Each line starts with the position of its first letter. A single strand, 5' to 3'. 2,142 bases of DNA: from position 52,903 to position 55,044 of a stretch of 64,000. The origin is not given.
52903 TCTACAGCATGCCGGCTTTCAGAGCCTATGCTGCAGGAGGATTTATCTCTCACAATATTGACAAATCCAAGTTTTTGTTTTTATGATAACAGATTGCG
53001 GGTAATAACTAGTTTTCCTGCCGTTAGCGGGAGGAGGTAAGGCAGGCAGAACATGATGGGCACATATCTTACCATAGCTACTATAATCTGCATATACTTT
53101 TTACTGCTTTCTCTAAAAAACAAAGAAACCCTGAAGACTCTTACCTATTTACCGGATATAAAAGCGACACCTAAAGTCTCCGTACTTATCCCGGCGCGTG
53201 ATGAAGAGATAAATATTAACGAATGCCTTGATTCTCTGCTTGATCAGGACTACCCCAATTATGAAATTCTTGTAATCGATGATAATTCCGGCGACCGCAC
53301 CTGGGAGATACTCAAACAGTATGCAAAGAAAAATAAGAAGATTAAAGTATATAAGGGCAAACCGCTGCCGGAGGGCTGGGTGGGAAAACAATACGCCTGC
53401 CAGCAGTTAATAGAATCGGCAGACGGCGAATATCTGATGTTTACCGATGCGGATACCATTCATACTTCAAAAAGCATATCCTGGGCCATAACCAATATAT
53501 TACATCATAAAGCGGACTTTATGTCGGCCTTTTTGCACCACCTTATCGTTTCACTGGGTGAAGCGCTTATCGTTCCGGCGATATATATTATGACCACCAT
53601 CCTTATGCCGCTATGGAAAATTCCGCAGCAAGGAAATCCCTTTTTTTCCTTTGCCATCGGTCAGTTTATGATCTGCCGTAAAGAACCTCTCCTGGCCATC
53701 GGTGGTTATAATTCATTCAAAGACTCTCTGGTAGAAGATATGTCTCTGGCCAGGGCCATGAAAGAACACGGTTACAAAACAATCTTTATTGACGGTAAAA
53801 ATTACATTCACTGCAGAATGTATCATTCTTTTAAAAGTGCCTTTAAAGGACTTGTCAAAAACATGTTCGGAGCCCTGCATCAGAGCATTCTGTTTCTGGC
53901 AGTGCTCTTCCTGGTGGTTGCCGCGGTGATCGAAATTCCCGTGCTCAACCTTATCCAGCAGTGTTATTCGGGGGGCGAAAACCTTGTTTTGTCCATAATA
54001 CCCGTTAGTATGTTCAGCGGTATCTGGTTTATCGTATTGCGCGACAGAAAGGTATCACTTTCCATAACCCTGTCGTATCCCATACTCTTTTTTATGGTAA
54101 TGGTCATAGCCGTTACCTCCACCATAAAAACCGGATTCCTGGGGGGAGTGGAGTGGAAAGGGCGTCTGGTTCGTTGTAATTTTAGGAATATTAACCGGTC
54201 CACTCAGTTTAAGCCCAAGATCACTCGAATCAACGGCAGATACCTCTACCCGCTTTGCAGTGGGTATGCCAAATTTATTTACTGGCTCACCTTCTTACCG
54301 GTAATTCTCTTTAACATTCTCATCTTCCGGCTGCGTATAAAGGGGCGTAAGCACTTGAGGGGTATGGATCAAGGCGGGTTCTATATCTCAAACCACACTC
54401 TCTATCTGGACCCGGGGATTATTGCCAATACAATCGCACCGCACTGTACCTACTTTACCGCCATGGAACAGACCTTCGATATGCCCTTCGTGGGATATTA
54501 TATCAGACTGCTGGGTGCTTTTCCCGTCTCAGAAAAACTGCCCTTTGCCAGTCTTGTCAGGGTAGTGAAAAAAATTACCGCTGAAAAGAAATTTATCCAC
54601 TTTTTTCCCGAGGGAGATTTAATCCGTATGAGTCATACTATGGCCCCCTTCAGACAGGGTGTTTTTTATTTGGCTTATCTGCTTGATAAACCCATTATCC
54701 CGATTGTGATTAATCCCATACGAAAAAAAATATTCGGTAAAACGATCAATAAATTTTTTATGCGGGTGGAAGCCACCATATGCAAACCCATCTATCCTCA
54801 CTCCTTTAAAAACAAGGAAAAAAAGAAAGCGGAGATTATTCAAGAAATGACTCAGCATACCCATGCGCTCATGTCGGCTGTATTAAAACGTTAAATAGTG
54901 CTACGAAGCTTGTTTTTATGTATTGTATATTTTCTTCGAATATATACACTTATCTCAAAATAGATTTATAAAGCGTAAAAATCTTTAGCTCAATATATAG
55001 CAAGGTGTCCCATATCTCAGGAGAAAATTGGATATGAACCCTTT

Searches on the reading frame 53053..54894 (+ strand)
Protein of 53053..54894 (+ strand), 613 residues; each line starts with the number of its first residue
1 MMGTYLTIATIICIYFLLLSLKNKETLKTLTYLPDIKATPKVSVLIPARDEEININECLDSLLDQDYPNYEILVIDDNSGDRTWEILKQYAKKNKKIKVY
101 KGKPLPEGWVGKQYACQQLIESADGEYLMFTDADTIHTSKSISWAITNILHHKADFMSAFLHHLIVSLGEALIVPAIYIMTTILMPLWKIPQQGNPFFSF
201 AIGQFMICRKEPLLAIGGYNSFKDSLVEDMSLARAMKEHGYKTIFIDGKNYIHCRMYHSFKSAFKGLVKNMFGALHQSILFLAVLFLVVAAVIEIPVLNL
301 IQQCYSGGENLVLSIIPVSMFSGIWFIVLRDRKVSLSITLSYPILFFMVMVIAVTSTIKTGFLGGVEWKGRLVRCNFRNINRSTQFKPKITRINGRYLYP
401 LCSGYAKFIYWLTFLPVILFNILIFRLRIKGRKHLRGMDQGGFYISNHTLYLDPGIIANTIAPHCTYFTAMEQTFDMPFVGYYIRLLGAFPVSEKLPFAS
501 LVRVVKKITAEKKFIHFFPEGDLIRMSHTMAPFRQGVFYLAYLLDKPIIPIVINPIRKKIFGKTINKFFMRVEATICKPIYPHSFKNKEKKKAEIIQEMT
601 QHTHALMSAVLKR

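Call 10: search_protein_families(library=pfam, proteins=[window:53053-54894:+], max_evalue=0.01)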
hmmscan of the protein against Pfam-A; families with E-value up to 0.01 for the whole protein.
window:53053-54894:+ (613 aa): 7 families
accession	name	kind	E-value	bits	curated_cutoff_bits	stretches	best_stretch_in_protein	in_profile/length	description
PF00535.33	Glycos_transf_2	-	1.6e-26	93.7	23.3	1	43-156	1-110/168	Glycosyl transferase family 2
PF01553.26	Acyltransferase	-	6.7e-18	65.2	23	1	428-553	3-131/132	Acyltransferase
PF13641.12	Glyco_tranf_2_3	-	4e-15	56.9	27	1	40-272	1-225/230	Glycosyltransferase like family 2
PF13506.12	Glyco_transf_21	-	1.5e-11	44.5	21.7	1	110-247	16-148/174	Glycosyl transferase family 21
PF10111.15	Glyco_tranf_2_2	-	2.7e-06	27.5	27.3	1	43-142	1-99/276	Glycosyltransferase like family 2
PF13632.12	Glyco_trans_2_3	-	6.7e-05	23.2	27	1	194-350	67-190/198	Glycosyl transferase family group 2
PF13704.12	Glyco_tranf_2_4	-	0.0003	21.6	27.5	1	49-135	1-82/98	Glycosyl transferase family 2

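Call 13: find_encoding_contigs(protein=window:53053-54894:+, flank=10000, max_places=6)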
Protein window:53053-54894:+ (613 aa): 1 contig read that carries it; 1 place shown.
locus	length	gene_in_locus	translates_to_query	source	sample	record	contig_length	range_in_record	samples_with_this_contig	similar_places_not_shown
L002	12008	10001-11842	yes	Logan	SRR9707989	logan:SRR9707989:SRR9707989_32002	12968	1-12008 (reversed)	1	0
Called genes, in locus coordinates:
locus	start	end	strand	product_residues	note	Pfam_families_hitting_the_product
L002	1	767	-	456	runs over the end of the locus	PF07690:MFS_1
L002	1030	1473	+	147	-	-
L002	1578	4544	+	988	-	PF06165:GH94_b-supersand, PF17167:Glyco_hydro_94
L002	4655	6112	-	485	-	PF13365:Trypsin_2, PF00089:Trypsin, PF00595:PDZ (faint), PF14685:PDZ_Tricorn (faint), PF13180:PDZ_2, PF17820:PDZ_6 (weak), PF13180:PDZ_2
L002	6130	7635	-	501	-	PF00089:Trypsin, PF13365:Trypsin_2, PF00595:PDZ (weak), PF13180:PDZ_2, PF17820:PDZ_6, PF13180:PDZ_2 (weak), PF17820:PDZ_6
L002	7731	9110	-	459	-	PF00672:HAMP (weak), PF00512:HisKA, PF02518:HATPase_c, PF14501:HATPase_c_5 (weak)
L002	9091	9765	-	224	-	PF00072:Response_reg, PF00486:Trans_reg_C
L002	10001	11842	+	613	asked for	PF13506:Glyco_transf_21, PF00535:Glycos_transf_2, PF10111:Glyco_tranf_2_2 (weak), PF13641:Glyco_tranf_2_3, PF13632:Glyco_trans_2_3 (weak), PF01553:Acyltransferase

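Call 14: find_related_loci(query=window:53053-54894:+, collection=genome_contigs, flank=10000)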
Query window:53053-54894:+ (613 aa) in genome_contigs; peptide patterns used: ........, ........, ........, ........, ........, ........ (x = any residue, [..] = any of these).
168 stretches matched a pattern; 30 encode a relative of the query (tblastn E <= 1e-3); 30 distinct loci.
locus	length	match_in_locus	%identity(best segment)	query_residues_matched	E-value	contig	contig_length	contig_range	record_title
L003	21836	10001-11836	79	1-612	0e+0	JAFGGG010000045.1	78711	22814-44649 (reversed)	MAG: Spirochaetales bacterium isolate Zod_Metabat.1377 k87_14408156, whole genome shotgun sequence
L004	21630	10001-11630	74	1-612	0e+0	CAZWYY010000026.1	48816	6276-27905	MAG TPA_asm: uncultured Spirochaetaceae bacterium isolate SRP214966_co4_496 genome assembly, contig: NODE_404_length_488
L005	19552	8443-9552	31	12-371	1e-45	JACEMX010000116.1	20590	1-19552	MAG: Candidatus Nitrosomaritimum aestuariumsis isolate S2bin1 contig_17, whole genome shotgun sequence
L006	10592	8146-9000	33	12-288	2e-44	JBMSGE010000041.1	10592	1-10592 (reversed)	MAG: Nitrosopumilaceae archaeon isolate CJ_V2_S8_50percent_ser_metabat.9 NODE_1928_length_10592_cov_9.856031, whole geno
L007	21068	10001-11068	30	26-371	2e-44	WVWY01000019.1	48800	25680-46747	MAG: Candidatus Nitrosomaritimum khambatensis isolate ACK-C021 C_merged_R1_(paired)_contig_119783, whole genome shotgun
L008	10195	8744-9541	35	11-275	3e-44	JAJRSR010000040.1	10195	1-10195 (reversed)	MAG: Planctomycetota bacterium isolate Dive96_bin1.127 k141_764417, whole genome shotgun sequence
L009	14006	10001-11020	32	40-370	4e-44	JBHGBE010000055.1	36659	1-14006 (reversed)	MAG: Phycisphaerae bacterium isolate SBS.BIN.4 SBSBIN4_contig_55, whole genome shotgun sequence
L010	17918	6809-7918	30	12-371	4e-43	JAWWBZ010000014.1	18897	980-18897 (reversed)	MAG: Nitrosopumilaceae archaeon isolate HN16.bin.24 k141_1944802_length_18897_cov_93.5280, whole genome shotgun sequence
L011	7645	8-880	31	11-301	7e-43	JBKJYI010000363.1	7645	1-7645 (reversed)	MAG: Phycisphaerae bacterium isolate swi_bin.202 k127_5591736, whole genome shotgun sequence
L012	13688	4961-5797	36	16-288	2e-43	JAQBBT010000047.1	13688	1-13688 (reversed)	MAG: Nitrososphaerota archaeon isolate MAG_349_bin-01 349_bin-01_ctg-047, whole genome shotgun sequence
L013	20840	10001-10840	34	22-301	5e-41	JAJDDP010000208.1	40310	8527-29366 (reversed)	MAG: Phycisphaerae bacterium isolate OFTM209 OFTM209_207, whole genome shotgun sequence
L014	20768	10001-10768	35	39-293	9e-41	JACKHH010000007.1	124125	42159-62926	MAG: Phycisphaerales bacterium isolate HK-STAS-PLAN-13 HK-STAS-PLAN-13_7, whole genome shotgun sequence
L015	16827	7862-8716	33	5-275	2e-40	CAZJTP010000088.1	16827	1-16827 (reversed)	MAG TPA_asm: uncultured Phycisphaeraceae bacterium isolate binchicken_co116_291 genome assembly, contig: NODE_3385_lengt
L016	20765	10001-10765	34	22-275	3e-40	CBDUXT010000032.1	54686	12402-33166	MAG TPA_asm: uncultured bacterium isolate SRR22302371_binner23_Refined_2 genome assembly, contig: ERZ26661859.257, whole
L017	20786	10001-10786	33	20-277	4e-40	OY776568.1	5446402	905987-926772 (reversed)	MAG: Phycisphaerae bacterium isolate 383648cc-b706-4f19-8acf-b8ba9176e0b9 genome assembly, chromosome: 1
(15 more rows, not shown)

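Call 67: list_cluster_members(proteins=[P0113, P0114, P0119, P0236, P0238, P0241, window:53053-54894:+, P0098, P0125])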
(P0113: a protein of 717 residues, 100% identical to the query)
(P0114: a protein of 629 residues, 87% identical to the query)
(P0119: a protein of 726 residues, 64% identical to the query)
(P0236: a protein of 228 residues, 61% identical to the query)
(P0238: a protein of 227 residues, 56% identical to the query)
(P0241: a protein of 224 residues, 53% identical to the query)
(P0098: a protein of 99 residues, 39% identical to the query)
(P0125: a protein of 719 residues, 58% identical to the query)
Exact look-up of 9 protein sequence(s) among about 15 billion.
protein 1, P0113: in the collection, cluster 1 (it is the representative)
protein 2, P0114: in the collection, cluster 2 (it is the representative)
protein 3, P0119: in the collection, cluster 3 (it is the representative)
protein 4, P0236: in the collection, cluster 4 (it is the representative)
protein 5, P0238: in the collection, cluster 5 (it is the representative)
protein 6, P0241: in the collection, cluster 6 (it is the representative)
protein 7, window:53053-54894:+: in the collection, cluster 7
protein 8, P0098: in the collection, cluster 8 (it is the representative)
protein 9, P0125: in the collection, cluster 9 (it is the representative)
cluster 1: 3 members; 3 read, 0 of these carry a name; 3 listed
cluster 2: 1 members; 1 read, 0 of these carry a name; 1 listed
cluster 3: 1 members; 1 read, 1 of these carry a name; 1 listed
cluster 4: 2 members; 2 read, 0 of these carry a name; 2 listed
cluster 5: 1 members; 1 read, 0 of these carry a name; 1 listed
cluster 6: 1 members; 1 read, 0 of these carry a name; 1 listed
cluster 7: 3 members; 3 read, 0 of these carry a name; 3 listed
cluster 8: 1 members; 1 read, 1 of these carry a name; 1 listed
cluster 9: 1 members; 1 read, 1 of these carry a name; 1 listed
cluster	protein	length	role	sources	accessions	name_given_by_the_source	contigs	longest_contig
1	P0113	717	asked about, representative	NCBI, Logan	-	-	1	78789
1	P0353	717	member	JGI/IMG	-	-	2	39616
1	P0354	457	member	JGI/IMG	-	-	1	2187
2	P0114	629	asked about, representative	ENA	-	-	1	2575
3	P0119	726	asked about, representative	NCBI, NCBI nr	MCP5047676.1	MAG: ferrous iron transport protein B [bacterium] | ferrous iron transport protein B [bacterium]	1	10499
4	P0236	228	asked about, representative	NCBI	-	-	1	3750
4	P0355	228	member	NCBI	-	-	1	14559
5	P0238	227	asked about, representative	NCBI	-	-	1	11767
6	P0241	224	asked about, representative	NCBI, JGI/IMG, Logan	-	-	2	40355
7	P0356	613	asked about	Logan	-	-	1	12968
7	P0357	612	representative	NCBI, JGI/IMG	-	-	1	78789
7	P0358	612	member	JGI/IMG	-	-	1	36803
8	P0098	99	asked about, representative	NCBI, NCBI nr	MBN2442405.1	MAG: hypothetical protein JXJ04_13710 [Spirochaetales bacterium] | hypothetical protein [Spirochaetales bacterium]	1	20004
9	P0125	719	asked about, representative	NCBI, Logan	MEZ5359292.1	MAG: ferrous iron transport protein B [Candidatus Zixiibacteriota bacterium]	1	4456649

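Call 69: find_encoding_contigs(protein=window:53056-54894:+, flank=10000, max_places=6)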
Protein window:53056-54894:+ (612 aa): no gene with exactly this product is on record in the collection.
